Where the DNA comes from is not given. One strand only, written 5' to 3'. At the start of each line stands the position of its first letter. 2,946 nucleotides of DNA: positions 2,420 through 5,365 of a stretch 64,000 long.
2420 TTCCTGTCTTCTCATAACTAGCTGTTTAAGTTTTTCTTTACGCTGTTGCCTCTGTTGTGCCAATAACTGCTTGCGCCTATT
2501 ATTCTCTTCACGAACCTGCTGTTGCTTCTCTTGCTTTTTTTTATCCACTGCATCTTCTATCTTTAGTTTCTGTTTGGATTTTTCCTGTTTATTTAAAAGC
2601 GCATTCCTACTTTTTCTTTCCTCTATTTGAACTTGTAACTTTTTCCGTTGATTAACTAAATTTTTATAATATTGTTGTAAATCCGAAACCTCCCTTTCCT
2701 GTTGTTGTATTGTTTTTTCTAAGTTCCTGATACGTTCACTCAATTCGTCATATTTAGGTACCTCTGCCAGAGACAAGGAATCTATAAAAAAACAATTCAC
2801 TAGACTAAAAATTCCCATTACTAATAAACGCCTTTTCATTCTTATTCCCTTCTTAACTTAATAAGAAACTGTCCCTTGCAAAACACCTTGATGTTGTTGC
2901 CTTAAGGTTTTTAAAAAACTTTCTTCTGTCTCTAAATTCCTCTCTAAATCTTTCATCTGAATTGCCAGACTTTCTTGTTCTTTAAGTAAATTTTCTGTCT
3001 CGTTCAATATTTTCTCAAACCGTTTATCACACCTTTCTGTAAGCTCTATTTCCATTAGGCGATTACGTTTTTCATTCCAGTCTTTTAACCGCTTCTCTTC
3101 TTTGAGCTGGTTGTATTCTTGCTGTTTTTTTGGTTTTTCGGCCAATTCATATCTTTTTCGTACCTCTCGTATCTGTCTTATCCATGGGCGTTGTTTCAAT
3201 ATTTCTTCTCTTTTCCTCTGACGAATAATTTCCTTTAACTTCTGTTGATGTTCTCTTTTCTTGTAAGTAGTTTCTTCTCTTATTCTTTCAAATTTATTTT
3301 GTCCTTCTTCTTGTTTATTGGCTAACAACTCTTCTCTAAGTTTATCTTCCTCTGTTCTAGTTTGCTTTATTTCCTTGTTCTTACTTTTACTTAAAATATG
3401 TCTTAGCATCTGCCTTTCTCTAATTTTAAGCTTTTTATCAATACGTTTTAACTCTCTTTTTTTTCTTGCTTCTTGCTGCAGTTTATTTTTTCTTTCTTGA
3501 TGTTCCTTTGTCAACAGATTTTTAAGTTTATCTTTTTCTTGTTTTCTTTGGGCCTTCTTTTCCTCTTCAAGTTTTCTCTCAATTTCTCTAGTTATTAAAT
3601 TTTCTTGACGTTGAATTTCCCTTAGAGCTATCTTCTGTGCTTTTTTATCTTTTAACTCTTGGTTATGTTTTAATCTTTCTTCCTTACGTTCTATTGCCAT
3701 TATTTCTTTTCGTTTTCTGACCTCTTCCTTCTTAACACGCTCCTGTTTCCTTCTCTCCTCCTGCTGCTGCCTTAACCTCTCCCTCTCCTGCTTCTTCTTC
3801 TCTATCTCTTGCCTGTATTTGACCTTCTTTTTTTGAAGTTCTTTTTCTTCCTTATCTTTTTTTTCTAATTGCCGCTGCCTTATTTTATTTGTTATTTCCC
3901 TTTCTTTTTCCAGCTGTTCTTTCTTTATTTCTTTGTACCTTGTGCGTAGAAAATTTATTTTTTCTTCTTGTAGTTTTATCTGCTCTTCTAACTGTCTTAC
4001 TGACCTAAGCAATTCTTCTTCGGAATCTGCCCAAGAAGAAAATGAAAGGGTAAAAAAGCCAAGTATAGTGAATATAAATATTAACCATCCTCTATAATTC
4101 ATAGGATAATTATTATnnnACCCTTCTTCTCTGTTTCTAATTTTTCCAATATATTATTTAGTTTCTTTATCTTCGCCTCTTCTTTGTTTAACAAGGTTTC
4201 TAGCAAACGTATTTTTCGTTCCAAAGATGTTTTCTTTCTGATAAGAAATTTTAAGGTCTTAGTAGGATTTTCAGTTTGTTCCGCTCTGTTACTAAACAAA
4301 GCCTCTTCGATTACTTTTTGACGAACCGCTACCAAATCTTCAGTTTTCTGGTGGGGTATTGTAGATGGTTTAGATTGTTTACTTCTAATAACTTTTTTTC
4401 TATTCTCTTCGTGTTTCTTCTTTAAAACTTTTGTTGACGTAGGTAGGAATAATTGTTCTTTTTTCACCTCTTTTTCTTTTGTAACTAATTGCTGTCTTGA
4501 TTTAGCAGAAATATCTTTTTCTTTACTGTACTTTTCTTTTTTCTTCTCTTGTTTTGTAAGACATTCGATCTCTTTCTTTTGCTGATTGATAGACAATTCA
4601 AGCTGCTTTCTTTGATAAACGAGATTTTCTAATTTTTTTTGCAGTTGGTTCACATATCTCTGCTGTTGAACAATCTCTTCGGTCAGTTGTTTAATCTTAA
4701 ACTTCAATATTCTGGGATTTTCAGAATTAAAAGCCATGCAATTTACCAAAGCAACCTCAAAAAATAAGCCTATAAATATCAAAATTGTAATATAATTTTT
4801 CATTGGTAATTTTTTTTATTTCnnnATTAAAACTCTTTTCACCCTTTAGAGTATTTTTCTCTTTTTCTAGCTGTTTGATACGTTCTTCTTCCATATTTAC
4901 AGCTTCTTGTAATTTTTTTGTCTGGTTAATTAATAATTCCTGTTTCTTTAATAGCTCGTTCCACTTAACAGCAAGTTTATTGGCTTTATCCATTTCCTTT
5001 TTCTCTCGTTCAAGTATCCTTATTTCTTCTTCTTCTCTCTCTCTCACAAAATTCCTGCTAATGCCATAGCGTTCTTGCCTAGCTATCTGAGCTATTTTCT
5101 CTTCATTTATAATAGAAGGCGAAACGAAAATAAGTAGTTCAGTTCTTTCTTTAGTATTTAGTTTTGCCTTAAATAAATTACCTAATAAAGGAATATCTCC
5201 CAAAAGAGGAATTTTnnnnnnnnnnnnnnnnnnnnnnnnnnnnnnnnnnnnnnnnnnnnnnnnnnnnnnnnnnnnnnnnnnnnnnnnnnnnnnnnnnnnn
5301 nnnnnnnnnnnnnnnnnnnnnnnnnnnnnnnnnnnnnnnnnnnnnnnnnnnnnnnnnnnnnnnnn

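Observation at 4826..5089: Secretin 1 carries a C-terminal ER/K coiled-coil tail resembling its three downstream neighbours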

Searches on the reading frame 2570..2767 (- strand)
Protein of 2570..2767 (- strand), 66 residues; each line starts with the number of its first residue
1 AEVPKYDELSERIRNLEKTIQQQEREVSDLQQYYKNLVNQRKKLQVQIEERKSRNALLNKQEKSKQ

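Call 63: find_homologous_proteins(query=A5, max_evalue=0.001)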
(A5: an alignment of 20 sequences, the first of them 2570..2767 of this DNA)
Query A5 (20 sequences) (66 aa, profile of the alignment): 3 proteins with E <= 0.001 among 535 candidates.
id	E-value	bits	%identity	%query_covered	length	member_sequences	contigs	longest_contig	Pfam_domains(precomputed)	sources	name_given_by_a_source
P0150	1.2e-11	62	22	74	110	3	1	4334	-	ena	-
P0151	1.6e-8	52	57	11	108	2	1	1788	-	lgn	-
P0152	2.6e-5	42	20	61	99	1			-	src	-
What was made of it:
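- Tried and rejected: An N-module profile searched with find_homologous_proteins returned only three short unannotated proteins, so it said nothing about fusions or wider distribution (call 63).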

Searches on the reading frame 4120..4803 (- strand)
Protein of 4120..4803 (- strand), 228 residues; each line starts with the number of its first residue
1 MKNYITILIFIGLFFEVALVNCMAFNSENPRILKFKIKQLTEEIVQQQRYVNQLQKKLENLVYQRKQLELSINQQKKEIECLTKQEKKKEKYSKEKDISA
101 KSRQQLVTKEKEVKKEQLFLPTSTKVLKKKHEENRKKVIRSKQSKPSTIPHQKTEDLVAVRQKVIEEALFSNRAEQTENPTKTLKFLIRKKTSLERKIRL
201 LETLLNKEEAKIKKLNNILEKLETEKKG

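Call 5: search_protein_families(library=pfam, proteins=[window:4120-4803:-], max_evalue=0.01)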
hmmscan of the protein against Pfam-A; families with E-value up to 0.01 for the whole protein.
window:4120-4803:- (228 aa): 0 families

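Call 39: list_cluster_members(proteins=[window:4120-4803:-, window:2861-4102:-, window:1700-2839:-, P0124, P0127, P0136, P0130, window:6141-6992:-])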
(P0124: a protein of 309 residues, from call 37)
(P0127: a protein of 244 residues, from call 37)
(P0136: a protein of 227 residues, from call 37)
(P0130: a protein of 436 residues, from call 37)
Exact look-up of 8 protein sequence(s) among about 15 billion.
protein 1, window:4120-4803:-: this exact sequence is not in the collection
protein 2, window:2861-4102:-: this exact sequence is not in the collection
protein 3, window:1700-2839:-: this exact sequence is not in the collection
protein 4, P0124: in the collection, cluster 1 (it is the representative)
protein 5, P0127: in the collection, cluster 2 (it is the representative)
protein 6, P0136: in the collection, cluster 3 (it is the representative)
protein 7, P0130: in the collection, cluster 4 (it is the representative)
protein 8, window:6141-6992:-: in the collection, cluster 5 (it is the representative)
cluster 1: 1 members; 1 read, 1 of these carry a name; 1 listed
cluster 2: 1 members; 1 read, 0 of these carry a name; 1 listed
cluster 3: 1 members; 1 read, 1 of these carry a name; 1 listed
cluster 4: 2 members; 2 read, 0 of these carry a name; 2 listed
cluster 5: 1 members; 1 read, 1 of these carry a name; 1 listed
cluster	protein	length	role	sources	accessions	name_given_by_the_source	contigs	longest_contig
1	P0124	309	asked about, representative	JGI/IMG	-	hypothetical protein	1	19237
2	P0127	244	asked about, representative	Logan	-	-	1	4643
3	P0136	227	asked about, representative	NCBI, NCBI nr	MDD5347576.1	MAG: hypothetical protein PHT59_03075 [Candidatus Omnitrophica bacterium] | hypothetical protein [Candidatus Omnitrophota bacterium]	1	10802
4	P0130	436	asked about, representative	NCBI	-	-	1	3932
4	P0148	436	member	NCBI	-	-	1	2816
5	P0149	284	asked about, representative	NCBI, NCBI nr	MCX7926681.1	MAG: hypothetical protein N2606_00860 [Candidatus Omnitrophica bacterium] | hypothetical protein [Candidatus Omnitrophota bacterium]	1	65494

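Call 47: predict_structure(alignment_id=A4)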
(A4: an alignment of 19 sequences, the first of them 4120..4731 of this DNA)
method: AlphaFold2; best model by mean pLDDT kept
length: 204 residues; sequences in the alignment: 19
mean_pLDDT: 81.5   pTM: 0.59
mean pLDDT of the five models: 81.5, 79.8, 78.7, 76.4, 75.3
residues with pLDDT >= 90: 120; 70-90: 21; 50-70: 34; < 50: 29
segments of 3 or more residues with pLDDT < 50: 96-113, 115-124
pLDDT, mean of each block of 10 residues (from residue 1): 74 95 98 98 98 95 95 95 90 58 44 46 49 64 62 76 95 98 98 97 89
secondary structure, 60 per line:
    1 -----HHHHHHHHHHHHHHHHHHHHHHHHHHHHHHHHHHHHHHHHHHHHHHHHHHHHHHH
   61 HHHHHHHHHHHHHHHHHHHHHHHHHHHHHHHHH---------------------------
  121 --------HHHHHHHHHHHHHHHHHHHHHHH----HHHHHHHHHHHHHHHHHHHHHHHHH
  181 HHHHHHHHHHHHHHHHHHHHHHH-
elements in order: H6-93 H129-151 H156-203
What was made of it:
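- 4117..4803 (-): ER/K protein 1 (228 aa), type A: signal peptide, N-module (residues 29-84, nt 4552..4719), disordered linker, C-module (about residues 160-228, nt 4120..4326). AF2: helix 6-93, disordered 94-128, helices 129-151 and 156-203 of the mature protein (call 47).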

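Call 50: fold_search(model_id=the predicted structure, library=pdb)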
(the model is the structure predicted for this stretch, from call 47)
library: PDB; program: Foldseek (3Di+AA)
matches with E <= 10: 52; with E <= 0.001: 0
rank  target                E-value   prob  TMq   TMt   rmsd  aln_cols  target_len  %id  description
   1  4cgk_A                1.0e+00  0.25  0.26  0.15  30.2       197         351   14  Crystal structure of the essential protein PcsB from Streptococcus pneumoniae (released 2014-05-21)
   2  6tpi_A                2.2e+00  0.13  0.26  0.15  36.5       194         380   16  EnvC bound to the FtsX periplasmic domain (released 2020-11-04)
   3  8i21_B                2.6e+00  0.13  0.26  0.21  37.0       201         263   13  Cryo-EM structure of 6-subunit Smc5/6 arm region (released 2024-06-26)
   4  5nnv_A                2.8e+00  0.14  0.32  0.28  39.9       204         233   18  Structure of a Bacillus subtilis Smc coiled coil middle fragment (released 2017-06-21)
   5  8tzl_E                2.8e+00  0.13  0.28  0.17  35.5       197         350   15  Cryo-EM structure of Vibrio cholerae FtsE/FtsX/EnvC complex, full-length (released 2023-12-20)
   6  5vjs                  3.0e+00  0.08  0.22  0.23  37.1       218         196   17  De Novo Photosynthetic Reaction Center Protein Equipped with Heme B, a synthetic Zn porphyrin, and Zn(II) cations (released 2018-04-25)
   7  5xgj_B                3.4e+00  0.20  0.35  0.26  29.6       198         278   10  Crystal structure of PI3K complex with an inhibitor (released 2018-04-25)
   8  4cgk_B                3.6e+00  0.09  0.23  0.14  34.3       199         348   12  Crystal structure of the essential protein PcsB from Streptococcus pneumoniae (released 2014-05-21)
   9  4zop_B                3.8e+00  0.15  0.35  0.30  31.9       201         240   10  Co-crystal Structure of Lipid Kinase PI3K alpha with a selective phosphatidylinositol-3 kinase alpha inhibitor (released 2016-05-18)
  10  5uk8_B                4.0e+00  0.15  0.34  0.29  31.6       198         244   11  The co-structure of (R)-4-(6-(1-(cyclopropylsulfonyl)cyclopropyl)-2-(1H-indol-4-yl)pyrimidin-4-yl)-3-methylmorpholine  (released 2017-06-14)
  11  5nnv_B                4.0e+00  0.09  0.30  0.27  35.7       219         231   17  Structure of a Bacillus subtilis Smc coiled coil middle fragment (released 2017-06-21)
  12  8sbj_B                4.3e+00  0.16  0.34  0.27  29.5       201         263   12  Co-structure Phosphatidylinositol 4,5-bisphosphate 3-kinase catalytic subunit alpha isoform complexed with brain penet (released 2023-07-19)
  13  5m6u_B                4.3e+00  0.14  0.35  0.43  31.7       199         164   12  HUMAN PI3KDELTA IN COMPLEX WITH LASW1579 (released 2017-02-01)
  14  5sxa_B                4.3e+00  0.14  0.33  0.31  27.1       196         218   10  Crystal Structure of PI3Kalpha in complex with fragment 10 (released 2017-02-15)
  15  5fi4_B                4.3e+00  0.14  0.34  0.28  31.0       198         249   12  Discovery of imidazo[1,2-a]-pyridine inhibitors of pan-PI3 kinases that are efficacious in a mouse xenograft model (released 2016-02-03)
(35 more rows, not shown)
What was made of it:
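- Its nearest PDB shapes are antiparallel coiled-coil hairpins such as PcsB, EnvC, the SMC arm and p85 iSH2 (calls 47, 50). The hairpin reading rests on non-significant Foldseek hits (E >= 1; call 50).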

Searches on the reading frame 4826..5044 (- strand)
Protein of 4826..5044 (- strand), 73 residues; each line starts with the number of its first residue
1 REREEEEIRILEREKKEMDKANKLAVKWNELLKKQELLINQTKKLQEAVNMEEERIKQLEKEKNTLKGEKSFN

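Call 37: search_protein_representatives(alignment_id=A3)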
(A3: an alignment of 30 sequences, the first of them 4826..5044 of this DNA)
Query: 30 sequences, 76 profile positions. Proteins with E-value up to 0.001 (for the whole library): 28; up to 1e-10: 4; up to 1e-30: 0. The best 28 are listed.
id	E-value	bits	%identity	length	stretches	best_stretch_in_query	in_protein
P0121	2.7e-19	84.9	-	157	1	1-73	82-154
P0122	1.6e-17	79.3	-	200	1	2-75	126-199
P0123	1.8e-16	75.8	-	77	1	1-76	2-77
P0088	3.4e-13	65.4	-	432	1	2-75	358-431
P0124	1.5e-10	56.9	-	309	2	2-69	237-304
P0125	1.0e-09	54.2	-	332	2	4-69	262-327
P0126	3.5e-09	52.5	-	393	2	4-69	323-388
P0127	8.2e-09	51.3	-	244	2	2-74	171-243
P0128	8.9e-07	44.8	-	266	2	3-64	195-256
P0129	1.4e-06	44.2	-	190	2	3-69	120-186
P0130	1.9e-06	43.8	-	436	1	4-69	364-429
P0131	3.0e-06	43.1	-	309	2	4-69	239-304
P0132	3.0e-06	43.1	-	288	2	4-69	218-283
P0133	3.7e-06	42.8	-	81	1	2-61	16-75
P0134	6.1e-06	42.1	-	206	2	5-72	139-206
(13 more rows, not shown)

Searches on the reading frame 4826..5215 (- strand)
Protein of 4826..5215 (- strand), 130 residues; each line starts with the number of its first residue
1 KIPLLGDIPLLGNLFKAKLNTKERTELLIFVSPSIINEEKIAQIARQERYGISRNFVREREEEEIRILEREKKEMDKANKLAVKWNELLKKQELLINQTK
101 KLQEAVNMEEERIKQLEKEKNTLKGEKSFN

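Call 46: search_solved_structures(query=window:4826-5215:-, max_evalue=1, show_alignments=4)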
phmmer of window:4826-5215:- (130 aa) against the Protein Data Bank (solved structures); distinct sequences matched with E-value up to 1: 22.
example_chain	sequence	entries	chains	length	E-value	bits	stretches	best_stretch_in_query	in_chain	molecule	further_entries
5w68_A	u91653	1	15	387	3.3e-10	43.3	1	1-67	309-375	Putative type II secretion protein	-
5zdh_A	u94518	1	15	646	5.2e-10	42.7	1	1-68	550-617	Type II secretion system protein D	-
9k8v_A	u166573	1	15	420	3e-08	37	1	1-69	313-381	General secretion pathway protein D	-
5wq9_A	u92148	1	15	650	4.6e-08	36.4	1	1-69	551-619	Type II secretion system protein D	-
5wq8_A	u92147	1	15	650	4.6e-08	36.4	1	1-69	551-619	Type II secretion system protein D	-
6i1y_A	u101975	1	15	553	9.2e-08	35.4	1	1-66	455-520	General secretion pathway protein GspD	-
5wq7_A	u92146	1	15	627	5.7e-07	32.9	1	1-60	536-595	Putative type II secretion system protein D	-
9sh1_A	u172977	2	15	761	1e-06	32.1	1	1-37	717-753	Type IV pilus biogenesis and competence protein PilQ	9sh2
4av2_A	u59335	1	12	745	1.2e-06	31.8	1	1-36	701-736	TYPE IV PILUS BIOGENESIS AND COMPETENCE PROTEIN PILQ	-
6i1x_A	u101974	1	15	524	6.3e-06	29.5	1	1-52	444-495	Type II secretion system protein D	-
5wln_G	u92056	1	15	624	1.3e-05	28.5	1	1-40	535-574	Type II secretion system protein D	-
3jc8_Qa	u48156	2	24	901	2.1e-05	27.8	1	2-43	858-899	PilQ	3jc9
6ve2_A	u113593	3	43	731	3.4e-05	27.1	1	1-42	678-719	Fimbrial assembly protein PilQ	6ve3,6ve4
9x0w_A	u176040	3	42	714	5.3e-05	26.5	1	1-42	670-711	Fimbrial assembly protein PilQ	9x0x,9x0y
8jvb_A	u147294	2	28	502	6.7e-05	26.2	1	1-45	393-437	Type II and III secretion system protein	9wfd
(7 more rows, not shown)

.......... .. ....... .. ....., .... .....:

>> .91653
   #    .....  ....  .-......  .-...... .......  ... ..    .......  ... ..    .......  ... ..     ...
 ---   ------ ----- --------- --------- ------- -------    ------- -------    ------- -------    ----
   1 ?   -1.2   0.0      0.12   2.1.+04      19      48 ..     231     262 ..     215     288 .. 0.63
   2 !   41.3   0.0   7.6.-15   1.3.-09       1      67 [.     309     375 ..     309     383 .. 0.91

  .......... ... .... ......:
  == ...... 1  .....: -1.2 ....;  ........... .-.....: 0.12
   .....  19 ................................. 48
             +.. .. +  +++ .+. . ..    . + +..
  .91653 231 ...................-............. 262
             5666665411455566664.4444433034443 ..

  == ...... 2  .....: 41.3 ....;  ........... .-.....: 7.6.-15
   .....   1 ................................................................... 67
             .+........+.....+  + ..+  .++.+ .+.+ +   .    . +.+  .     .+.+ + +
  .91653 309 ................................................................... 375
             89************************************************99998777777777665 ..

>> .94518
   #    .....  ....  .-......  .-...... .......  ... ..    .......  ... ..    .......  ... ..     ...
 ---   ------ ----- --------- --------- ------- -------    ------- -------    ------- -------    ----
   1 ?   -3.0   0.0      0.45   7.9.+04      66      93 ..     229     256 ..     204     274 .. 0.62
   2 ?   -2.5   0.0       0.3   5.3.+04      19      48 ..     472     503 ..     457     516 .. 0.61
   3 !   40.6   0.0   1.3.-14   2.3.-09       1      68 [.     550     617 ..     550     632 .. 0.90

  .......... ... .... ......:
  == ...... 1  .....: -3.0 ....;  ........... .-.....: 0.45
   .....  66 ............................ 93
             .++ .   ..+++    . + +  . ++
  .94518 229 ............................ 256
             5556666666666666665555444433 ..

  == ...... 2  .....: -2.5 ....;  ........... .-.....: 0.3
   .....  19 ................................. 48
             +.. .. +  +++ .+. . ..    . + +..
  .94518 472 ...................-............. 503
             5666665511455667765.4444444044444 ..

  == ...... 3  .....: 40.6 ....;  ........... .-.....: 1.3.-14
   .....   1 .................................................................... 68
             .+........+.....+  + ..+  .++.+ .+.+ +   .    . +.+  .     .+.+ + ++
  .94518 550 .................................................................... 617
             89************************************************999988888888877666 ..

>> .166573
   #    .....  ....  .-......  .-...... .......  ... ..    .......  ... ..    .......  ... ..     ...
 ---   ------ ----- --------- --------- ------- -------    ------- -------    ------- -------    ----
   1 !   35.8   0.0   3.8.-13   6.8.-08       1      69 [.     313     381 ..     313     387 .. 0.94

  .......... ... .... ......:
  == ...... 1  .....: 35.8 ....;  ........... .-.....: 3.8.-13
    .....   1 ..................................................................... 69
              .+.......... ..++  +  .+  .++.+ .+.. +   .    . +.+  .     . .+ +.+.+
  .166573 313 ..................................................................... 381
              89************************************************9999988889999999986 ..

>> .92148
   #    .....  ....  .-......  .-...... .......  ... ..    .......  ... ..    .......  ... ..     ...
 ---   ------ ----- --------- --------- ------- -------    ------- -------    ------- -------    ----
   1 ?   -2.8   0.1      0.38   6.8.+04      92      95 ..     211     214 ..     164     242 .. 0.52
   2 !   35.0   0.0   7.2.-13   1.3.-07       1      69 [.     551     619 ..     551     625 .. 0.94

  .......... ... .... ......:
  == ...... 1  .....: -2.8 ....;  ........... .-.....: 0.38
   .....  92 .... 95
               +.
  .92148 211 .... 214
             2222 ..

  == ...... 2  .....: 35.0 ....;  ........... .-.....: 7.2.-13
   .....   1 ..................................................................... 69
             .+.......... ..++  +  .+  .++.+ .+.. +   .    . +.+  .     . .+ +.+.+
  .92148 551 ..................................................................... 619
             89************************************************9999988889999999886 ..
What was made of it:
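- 5009..5107 (-): Proximal tail, residues 334-366: the part that aligns with the start of the GspD S-domain (helix, YG turn, start of the long helix). Gap-free phmmer alignment to the S-domain start of ETEC and V. cholerae GspD, with QERY matching QRKY (call 46).
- On GspD-type S-domain: Query residues 334-366 align with the S-domain start of ETEC, EPEC and V. cholerae GspD, E 3e-10 to 5e-8 for the C-terminal 130 aa (call 46).
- Closest known: GspD-type S-domain and pilotin binding. Same: Residues 334-366 align gap-free with the GspD S-domain start (call 46).
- The proximal tail is homologous to the GspD S-domain (call 46).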
